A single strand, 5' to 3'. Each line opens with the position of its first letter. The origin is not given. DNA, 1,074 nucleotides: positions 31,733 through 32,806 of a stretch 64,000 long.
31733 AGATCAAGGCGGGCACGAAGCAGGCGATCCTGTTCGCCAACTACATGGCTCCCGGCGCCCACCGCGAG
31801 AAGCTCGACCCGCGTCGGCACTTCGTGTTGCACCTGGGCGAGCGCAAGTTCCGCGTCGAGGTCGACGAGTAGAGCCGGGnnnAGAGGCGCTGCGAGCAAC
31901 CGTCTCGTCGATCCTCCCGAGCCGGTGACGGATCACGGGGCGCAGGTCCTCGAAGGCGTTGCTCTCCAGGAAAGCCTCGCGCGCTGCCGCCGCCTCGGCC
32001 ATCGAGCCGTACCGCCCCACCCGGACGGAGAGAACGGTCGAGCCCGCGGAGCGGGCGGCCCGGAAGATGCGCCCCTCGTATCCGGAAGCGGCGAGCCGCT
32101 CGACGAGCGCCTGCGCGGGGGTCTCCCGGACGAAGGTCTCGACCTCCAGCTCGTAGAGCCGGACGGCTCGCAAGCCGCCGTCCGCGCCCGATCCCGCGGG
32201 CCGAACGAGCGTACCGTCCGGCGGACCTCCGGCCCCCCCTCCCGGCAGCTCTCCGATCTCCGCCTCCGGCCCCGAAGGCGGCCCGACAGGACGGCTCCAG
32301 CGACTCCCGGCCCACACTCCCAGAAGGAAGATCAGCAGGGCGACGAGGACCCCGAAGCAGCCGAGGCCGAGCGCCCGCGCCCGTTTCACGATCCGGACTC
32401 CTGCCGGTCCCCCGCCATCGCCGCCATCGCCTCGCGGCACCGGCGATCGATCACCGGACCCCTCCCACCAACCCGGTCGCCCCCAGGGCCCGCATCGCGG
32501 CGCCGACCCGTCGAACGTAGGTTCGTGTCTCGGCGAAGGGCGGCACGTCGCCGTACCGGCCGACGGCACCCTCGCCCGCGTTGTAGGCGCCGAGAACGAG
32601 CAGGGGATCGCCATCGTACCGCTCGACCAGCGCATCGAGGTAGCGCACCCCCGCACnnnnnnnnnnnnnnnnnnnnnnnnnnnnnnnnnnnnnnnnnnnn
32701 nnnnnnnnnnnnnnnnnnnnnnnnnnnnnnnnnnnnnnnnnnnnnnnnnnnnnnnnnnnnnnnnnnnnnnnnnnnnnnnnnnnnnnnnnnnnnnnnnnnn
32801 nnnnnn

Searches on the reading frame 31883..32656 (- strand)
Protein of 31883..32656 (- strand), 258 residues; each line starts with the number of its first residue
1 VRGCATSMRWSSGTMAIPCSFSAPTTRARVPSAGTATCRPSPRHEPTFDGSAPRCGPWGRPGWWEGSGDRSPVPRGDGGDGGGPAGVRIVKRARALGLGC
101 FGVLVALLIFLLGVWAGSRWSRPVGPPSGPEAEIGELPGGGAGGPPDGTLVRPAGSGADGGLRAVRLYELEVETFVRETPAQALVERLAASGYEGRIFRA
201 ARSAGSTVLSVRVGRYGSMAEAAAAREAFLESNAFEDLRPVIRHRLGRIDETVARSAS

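Call 9: search_protein_families(library=pfam, proteins=[window:31883-32656:-])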
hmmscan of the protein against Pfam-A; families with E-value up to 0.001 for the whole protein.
window:31883-32656:- (258 aa): 1 family
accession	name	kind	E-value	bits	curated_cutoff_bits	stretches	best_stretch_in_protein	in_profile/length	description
PF05036.18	SPOR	-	3.7e-06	27.6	21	1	168-228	5-63/76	SPOR domain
